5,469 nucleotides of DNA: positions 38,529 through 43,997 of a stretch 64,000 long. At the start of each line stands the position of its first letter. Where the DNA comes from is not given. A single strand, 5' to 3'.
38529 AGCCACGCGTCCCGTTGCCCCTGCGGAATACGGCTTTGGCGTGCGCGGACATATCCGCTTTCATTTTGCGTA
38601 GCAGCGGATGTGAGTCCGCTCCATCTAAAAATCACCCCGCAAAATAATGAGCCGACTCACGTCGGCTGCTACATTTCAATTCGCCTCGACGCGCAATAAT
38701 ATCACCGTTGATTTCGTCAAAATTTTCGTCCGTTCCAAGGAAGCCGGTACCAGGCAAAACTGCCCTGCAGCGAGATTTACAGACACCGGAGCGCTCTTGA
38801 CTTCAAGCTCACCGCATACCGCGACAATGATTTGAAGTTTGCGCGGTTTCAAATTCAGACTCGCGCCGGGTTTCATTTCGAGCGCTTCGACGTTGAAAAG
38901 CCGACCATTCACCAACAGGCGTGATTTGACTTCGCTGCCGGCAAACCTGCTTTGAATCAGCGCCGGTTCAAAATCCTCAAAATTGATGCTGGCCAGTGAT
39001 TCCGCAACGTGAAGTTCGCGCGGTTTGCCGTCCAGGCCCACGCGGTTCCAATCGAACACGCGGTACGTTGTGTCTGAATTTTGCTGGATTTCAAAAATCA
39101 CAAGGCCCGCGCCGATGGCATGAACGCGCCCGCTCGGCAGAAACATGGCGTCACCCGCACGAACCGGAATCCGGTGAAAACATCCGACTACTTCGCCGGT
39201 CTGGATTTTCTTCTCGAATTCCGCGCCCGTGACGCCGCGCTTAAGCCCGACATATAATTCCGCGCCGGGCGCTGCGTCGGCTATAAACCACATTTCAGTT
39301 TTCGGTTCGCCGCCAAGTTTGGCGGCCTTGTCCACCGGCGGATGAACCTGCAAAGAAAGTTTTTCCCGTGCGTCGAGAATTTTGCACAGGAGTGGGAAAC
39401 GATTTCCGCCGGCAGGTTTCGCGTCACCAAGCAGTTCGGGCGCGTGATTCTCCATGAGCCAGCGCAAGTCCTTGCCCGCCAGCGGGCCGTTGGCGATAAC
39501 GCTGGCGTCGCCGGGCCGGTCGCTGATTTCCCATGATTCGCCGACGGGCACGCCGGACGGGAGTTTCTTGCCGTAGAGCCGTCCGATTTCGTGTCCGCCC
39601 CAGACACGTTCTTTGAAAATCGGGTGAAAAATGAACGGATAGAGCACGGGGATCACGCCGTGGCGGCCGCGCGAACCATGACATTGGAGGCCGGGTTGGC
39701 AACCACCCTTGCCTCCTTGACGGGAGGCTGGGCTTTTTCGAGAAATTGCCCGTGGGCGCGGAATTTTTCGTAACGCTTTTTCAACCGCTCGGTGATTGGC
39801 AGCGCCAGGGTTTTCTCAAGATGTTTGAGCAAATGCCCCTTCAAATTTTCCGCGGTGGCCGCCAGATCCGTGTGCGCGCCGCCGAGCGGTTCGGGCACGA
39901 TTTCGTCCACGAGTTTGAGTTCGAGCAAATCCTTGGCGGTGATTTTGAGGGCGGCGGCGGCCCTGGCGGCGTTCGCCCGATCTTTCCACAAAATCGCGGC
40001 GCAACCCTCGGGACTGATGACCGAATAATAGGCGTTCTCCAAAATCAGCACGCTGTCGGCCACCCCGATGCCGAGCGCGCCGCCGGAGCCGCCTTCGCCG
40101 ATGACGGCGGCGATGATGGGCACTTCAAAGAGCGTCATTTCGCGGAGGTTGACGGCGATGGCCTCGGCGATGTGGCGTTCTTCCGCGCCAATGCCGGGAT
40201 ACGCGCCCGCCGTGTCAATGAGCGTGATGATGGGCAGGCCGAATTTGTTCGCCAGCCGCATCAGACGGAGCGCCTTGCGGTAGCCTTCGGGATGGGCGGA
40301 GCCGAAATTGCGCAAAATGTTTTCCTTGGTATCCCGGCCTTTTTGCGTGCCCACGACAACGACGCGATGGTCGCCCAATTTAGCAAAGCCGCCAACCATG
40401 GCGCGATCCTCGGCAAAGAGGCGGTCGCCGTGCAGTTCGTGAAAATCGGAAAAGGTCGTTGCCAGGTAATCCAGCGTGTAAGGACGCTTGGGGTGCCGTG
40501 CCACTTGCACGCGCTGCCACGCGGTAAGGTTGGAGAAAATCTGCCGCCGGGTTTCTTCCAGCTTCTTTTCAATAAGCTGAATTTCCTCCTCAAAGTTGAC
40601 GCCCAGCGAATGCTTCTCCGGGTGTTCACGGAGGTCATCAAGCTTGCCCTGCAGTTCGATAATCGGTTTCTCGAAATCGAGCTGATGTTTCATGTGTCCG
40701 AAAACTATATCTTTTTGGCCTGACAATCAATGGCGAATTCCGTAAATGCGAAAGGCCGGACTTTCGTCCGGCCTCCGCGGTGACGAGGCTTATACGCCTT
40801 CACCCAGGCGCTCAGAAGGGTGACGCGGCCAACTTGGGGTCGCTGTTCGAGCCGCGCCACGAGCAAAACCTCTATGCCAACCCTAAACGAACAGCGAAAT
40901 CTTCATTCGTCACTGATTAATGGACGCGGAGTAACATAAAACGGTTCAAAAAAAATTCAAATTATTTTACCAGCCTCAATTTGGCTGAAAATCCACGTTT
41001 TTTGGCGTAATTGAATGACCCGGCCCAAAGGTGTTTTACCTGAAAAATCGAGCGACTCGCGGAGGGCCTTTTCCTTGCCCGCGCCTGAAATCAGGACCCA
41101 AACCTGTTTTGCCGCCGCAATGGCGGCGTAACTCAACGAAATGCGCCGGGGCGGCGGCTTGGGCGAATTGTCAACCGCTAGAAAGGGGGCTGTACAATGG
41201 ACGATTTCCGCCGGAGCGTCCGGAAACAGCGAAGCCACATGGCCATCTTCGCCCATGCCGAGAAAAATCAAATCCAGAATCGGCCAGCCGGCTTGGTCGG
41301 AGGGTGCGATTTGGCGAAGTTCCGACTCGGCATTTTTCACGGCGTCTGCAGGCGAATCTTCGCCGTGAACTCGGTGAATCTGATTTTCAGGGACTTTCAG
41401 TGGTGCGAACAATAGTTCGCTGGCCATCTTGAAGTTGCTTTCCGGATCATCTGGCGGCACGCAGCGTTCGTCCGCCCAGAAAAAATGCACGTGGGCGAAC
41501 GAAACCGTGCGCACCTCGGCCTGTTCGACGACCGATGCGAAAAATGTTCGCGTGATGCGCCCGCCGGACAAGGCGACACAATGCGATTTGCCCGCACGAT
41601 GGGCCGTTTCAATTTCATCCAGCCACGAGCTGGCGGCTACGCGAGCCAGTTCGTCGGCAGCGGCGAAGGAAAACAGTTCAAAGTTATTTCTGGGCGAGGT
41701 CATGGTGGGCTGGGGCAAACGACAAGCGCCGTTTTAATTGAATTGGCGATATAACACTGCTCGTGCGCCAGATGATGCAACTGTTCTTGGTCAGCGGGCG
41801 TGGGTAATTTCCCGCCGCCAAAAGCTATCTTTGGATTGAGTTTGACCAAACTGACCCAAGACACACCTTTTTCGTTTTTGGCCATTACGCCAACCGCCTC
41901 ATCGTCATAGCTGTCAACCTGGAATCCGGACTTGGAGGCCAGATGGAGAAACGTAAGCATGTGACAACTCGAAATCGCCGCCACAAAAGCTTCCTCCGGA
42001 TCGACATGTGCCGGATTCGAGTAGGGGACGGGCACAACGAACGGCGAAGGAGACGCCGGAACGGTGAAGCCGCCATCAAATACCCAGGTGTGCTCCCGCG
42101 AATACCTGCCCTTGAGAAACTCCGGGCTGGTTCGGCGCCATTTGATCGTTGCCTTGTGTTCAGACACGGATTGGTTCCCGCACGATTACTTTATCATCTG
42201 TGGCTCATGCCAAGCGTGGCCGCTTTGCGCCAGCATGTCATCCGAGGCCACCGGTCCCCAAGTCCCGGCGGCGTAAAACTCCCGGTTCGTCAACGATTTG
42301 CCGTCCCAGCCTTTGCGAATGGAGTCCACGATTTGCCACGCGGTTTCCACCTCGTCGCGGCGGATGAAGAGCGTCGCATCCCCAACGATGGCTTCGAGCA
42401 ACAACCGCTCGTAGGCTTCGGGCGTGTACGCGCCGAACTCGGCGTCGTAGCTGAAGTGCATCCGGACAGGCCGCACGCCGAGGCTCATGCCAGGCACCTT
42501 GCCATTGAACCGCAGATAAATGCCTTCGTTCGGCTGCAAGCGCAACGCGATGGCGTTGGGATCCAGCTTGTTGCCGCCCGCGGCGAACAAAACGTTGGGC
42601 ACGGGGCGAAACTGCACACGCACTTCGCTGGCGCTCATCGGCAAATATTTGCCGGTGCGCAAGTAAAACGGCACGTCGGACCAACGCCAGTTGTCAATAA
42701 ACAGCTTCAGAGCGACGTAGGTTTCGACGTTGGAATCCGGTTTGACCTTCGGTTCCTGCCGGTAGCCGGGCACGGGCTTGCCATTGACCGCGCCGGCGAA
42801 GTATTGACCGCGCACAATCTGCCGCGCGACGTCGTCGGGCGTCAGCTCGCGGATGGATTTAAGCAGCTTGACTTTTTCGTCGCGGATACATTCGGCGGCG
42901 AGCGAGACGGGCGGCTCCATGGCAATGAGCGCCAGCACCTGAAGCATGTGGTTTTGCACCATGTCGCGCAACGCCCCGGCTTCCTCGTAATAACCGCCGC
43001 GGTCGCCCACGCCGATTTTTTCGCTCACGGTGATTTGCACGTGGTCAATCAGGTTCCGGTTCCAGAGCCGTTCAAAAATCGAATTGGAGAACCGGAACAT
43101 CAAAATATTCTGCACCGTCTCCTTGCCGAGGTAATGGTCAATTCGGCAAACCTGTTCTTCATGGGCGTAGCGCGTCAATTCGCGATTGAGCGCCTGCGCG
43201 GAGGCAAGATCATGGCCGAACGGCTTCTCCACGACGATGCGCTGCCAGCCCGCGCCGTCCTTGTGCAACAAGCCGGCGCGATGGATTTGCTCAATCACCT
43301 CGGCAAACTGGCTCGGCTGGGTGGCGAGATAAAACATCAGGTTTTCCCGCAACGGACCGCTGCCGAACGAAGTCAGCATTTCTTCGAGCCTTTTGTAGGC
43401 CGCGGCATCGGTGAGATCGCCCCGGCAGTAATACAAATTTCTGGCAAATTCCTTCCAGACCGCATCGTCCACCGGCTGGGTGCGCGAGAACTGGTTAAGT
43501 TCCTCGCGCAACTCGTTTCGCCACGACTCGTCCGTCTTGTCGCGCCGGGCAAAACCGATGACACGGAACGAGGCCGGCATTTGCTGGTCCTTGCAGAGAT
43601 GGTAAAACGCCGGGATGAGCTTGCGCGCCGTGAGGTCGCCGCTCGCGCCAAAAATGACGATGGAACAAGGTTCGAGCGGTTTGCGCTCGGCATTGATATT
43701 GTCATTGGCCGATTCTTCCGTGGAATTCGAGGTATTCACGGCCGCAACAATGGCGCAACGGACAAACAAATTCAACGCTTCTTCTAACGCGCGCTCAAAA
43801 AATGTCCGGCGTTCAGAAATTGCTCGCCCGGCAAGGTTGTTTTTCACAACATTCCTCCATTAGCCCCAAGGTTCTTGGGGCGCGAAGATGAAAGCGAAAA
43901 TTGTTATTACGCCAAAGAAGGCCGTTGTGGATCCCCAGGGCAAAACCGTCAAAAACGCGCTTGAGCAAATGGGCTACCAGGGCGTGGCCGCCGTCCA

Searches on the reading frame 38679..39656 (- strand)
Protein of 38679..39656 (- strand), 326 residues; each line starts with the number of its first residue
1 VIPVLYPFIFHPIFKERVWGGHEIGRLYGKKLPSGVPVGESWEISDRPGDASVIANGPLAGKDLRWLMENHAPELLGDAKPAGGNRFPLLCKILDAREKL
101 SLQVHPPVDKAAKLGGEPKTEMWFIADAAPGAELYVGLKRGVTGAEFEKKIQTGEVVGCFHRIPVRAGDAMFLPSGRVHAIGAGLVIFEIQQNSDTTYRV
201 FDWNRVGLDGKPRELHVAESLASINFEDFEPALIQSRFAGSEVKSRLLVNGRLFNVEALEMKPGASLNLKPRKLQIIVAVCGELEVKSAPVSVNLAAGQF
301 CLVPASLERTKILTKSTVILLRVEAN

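Call 54: search_protein_families(library=pfam, proteins=[window:38679-39656:-], max_evalue=0.0001)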
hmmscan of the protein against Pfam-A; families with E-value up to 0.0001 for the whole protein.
window:38679-39656:- (326 aa): 1 family
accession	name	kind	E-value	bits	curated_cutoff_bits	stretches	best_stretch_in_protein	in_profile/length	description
PF20511.4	PMI_typeI_cat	-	1.2e-11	45.4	22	1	11-114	5-110/143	Phosphomannose isomerase type I, catalytic domain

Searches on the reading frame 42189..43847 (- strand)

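Call 54: search_protein_families(library=pfam, proteins=[window:42189-43847:-], max_evalue=0.0001)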
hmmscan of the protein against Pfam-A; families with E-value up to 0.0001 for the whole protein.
window:42189-43847:- (553 aa): 2 families
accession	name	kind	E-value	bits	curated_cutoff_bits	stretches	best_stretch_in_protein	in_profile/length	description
PF02781.21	G6PD_C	-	1.3e-124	415.6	27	1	249-547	1-296/296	Glucose-6-phosphate dehydrogenase, C-terminal domain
PF00479.28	G6PD_N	-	1.2e-64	218.8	22.1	1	64-247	1-183/183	Glucose-6-phosphate dehydrogenase, NAD binding domain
